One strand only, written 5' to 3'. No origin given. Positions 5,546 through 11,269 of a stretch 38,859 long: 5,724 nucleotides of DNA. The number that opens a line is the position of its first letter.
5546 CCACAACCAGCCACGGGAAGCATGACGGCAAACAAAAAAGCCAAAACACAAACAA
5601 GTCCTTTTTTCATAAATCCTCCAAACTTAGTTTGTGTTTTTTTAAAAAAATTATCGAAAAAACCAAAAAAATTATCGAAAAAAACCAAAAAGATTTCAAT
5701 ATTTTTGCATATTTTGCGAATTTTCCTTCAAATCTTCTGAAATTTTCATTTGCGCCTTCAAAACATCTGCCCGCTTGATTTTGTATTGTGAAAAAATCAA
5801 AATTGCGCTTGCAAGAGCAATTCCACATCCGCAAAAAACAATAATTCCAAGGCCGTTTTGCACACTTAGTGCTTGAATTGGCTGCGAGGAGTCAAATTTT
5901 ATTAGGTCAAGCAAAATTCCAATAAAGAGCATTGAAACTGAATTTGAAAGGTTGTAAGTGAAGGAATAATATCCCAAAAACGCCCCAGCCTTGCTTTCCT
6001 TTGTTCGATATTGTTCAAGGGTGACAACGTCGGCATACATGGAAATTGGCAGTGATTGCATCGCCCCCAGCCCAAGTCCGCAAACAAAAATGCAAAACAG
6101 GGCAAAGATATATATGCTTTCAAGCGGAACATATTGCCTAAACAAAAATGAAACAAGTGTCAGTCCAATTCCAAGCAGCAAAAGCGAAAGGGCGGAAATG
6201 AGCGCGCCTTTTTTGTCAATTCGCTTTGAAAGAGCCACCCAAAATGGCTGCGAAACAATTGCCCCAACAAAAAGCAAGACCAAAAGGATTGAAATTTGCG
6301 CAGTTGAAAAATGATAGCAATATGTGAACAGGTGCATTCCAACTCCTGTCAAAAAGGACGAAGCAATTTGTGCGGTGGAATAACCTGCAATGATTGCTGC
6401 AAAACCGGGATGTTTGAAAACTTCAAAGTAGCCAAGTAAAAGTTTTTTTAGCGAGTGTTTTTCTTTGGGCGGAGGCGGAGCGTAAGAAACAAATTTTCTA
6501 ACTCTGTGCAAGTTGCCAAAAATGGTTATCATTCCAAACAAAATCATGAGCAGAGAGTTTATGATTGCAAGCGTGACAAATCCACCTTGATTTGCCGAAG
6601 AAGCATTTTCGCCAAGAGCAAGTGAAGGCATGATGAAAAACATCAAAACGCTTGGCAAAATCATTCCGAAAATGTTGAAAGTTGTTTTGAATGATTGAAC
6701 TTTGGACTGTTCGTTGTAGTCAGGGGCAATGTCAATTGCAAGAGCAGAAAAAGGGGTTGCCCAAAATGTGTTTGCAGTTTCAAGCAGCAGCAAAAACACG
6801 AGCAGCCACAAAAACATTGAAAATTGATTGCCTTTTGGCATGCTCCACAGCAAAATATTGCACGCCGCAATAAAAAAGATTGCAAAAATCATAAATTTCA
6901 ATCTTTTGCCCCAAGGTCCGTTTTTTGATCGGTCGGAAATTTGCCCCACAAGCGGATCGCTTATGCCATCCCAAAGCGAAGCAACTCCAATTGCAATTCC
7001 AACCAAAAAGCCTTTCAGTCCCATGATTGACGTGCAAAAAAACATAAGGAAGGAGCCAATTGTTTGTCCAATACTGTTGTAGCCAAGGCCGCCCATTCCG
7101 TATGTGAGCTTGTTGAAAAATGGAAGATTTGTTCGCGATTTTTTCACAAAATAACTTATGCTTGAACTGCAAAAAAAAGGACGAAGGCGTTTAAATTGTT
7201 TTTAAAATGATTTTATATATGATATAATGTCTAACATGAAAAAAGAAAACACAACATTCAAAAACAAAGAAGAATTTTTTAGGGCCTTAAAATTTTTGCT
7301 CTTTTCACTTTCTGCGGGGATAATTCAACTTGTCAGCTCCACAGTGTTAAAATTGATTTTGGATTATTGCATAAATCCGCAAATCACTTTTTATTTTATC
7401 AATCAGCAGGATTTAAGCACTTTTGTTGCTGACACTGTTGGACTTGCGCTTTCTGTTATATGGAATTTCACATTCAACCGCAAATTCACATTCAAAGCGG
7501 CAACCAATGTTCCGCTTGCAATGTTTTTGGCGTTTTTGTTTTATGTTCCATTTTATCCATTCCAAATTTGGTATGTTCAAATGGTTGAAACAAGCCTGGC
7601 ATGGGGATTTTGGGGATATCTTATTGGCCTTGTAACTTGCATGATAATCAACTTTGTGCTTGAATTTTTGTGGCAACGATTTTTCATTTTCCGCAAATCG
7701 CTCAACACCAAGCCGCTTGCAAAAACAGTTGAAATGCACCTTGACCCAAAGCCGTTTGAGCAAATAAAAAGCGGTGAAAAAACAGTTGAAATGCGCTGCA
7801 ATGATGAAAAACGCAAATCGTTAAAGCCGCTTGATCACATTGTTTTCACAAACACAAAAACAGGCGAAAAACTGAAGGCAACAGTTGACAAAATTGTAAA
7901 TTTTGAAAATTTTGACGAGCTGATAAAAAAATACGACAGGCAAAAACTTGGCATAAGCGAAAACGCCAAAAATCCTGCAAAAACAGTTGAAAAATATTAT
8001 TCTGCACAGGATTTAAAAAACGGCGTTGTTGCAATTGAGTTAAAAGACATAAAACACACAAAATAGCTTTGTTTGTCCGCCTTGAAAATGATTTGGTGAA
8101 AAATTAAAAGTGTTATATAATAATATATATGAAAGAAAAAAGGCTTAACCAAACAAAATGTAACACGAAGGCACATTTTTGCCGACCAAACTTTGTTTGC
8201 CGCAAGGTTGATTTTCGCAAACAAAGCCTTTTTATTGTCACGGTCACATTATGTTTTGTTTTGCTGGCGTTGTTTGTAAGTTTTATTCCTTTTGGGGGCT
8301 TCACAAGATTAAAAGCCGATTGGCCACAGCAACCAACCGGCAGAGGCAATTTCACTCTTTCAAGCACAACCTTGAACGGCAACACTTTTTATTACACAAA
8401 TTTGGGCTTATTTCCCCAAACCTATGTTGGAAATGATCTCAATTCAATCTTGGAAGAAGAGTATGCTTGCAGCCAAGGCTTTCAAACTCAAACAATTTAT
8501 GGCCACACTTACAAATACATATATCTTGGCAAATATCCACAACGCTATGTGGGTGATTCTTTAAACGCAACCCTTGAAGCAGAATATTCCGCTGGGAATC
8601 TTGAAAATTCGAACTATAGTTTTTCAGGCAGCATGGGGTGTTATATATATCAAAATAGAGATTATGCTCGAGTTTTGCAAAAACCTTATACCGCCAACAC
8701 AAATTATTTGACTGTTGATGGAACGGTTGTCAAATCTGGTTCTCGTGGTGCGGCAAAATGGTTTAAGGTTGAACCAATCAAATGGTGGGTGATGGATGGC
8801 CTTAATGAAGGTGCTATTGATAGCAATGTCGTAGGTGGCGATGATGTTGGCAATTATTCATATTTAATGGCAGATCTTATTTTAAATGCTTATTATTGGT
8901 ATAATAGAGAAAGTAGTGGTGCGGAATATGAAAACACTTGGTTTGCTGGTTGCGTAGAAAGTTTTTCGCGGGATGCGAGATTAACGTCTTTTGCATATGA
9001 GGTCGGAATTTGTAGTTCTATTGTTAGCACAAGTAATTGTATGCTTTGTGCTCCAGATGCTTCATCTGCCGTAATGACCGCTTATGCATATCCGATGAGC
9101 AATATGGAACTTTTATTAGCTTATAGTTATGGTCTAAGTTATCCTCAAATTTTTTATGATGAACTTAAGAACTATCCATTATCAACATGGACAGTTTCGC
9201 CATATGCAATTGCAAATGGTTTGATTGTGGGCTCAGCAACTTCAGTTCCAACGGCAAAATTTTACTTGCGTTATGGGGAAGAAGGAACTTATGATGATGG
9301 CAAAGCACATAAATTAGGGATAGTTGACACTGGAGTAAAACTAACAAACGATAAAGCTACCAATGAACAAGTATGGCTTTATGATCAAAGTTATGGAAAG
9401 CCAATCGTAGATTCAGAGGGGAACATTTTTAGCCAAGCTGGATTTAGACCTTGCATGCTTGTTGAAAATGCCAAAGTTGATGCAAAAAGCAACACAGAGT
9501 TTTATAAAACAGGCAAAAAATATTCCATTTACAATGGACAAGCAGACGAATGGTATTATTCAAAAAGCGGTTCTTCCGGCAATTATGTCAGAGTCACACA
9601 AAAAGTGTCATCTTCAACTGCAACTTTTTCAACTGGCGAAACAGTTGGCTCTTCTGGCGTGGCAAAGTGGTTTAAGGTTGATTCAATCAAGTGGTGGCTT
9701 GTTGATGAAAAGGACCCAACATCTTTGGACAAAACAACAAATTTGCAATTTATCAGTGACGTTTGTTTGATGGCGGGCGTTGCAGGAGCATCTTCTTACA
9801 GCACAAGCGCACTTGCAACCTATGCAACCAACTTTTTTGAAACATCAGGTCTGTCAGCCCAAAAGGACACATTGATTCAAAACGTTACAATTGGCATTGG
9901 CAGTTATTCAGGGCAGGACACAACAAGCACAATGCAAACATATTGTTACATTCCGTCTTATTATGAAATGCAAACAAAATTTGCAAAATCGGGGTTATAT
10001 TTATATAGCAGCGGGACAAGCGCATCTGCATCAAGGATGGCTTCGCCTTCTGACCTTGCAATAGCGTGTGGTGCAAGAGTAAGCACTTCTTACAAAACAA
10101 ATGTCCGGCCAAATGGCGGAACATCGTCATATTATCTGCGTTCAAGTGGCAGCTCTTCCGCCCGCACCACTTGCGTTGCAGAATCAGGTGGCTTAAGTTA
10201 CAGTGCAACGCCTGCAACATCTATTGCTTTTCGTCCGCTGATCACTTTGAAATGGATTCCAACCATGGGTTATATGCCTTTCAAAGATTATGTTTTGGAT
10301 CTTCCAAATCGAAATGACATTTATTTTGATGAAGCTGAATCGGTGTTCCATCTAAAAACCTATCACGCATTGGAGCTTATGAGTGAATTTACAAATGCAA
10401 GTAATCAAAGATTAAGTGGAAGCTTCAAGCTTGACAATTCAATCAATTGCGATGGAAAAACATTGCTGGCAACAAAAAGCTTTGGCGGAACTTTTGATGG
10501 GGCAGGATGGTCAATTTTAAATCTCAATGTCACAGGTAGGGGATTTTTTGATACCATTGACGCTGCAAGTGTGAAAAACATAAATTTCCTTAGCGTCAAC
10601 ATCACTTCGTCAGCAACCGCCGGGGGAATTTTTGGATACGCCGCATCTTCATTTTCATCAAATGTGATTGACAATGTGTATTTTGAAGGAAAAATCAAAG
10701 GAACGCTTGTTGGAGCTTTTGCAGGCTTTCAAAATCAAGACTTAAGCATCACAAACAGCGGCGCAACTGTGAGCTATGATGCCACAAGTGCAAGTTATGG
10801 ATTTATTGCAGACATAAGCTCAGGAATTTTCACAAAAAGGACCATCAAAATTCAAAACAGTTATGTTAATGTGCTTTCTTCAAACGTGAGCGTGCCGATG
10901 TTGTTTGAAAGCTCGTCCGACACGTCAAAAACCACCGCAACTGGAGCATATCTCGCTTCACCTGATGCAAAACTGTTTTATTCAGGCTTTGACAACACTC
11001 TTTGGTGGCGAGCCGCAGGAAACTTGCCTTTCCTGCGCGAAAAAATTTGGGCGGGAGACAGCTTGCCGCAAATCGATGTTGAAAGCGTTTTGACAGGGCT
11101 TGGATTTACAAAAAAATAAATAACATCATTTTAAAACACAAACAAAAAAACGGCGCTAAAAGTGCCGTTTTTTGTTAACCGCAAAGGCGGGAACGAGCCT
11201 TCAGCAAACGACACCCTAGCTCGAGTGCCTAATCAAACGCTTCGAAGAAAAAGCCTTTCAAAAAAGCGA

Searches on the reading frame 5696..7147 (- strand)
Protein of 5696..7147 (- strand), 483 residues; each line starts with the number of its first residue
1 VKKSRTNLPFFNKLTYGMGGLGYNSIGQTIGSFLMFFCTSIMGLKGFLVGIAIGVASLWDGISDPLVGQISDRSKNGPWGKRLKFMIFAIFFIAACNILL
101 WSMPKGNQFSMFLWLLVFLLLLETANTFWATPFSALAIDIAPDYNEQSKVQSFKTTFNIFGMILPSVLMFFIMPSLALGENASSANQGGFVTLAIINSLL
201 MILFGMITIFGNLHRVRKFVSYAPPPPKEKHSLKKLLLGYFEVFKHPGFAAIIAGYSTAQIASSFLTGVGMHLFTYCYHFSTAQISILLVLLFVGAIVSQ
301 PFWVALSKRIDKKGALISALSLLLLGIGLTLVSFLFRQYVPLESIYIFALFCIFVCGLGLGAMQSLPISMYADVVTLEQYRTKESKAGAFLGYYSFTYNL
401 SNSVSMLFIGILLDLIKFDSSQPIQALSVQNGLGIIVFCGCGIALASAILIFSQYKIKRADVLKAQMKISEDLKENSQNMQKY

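Call 5: search_protein_families(library=ncbifam, proteins=[window:5696-7147:-])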
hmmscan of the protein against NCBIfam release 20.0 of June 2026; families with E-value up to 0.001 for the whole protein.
window:5696-7147:- (483 aa): 4 families
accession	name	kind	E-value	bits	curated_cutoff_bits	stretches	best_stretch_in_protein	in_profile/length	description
TIGR00792.1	gph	subfamily_domain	1.1e-39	136.3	231.35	1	13-462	1-427/437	glycoside-pentoside-hexuronide (GPH):cation symporter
NF007749.0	PRK10429.1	equivalog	4.7e-28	98.2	456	1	10-477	5-455/473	melibiose:sodium transporter MelB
NF007237.0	PRK09669.1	subfamily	2.5e-19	69.2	610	1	7-476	5-449/461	putative symporter YagG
NF008526.0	PRK11462.1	equivalog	1.2e-16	60.6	836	1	11-479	9-452/460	glycoside-pentoside-hexuronide family transporter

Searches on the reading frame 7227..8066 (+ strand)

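Call 95: search_protein_families(library=pfam, proteins=[window:7227-8066:+], max_evalue=0.01)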
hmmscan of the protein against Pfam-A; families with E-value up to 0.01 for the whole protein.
window:7227-8066:+ (279 aa): 4 families
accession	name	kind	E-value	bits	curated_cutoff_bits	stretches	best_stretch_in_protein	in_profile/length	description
PF04266.20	ASCH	-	2.3e-07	31.9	21.2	1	170-274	1-101/103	ASCH domain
PF04138.20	GtrA_DPMS_TM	-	9.3e-07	29.5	26.1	1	53-149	16-115/117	GtrA/DPMS, transmembrane domain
PF04033.18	DUF365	-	0.0011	19.7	25.9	1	211-277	11-77/96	Domain of unknown function (DUF365)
PF12961.13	DUF3850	-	0.0018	18.9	22.9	1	169-213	3-50/77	Domain of unknown function (DUF3850)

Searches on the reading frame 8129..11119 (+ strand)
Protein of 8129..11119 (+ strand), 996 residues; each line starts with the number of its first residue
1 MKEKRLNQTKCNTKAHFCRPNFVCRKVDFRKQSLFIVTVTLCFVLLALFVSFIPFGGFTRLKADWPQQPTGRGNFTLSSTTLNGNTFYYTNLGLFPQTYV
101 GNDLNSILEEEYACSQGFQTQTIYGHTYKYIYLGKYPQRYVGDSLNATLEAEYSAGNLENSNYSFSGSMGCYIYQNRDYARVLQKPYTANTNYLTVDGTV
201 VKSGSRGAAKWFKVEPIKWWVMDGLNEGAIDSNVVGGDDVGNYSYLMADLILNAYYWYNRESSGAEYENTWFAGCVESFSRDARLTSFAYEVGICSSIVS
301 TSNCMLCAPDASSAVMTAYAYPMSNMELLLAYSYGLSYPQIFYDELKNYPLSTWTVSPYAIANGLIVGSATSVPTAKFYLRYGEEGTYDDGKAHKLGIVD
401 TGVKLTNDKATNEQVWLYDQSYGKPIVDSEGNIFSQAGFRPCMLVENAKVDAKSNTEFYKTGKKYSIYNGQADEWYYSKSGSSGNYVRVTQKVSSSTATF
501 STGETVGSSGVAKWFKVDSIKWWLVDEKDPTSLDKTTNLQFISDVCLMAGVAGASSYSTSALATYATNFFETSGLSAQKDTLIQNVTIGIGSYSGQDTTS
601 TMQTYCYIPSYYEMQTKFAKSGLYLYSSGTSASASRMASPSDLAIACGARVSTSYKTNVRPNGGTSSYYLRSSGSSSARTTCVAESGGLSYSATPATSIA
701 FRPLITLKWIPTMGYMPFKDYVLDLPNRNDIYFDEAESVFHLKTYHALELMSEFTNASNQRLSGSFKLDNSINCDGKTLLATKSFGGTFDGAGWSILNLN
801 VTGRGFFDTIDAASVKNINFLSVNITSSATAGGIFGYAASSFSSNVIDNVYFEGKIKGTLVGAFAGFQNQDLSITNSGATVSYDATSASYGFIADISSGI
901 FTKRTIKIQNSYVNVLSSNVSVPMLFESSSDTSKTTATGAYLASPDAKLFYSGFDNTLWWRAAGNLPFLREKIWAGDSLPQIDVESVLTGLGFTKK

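Call 5: search_protein_families(library=ncbifam, proteins=[window:8129-11119:+])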
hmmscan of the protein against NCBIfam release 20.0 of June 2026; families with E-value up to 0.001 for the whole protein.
window:8129-11119:+ (996 aa): 1 family
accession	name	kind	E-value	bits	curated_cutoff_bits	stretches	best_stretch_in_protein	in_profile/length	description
NF046019.1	ZmpB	exception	0.0002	18.7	3000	1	772-914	847-985/1969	zinc metalloprotease B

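Call 95: search_protein_families(library=pfam, proteins=[window:8129-11119:+], max_evalue=0.01)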
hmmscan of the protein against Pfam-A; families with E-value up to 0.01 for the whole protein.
window:8129-11119:+ (996 aa): 2 families
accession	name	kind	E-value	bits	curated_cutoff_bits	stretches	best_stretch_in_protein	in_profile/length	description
PF05342.19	Peptidase_M26_N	-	8.8e-05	22.3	27.7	1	754-854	146-250/250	M26 IgA1-specific Metallo-endopeptidase N-terminal region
PF19789.6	DUF6273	-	0.00015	22.1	23.5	1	554-709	30-172/172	Domain of unknown function (DUF6273)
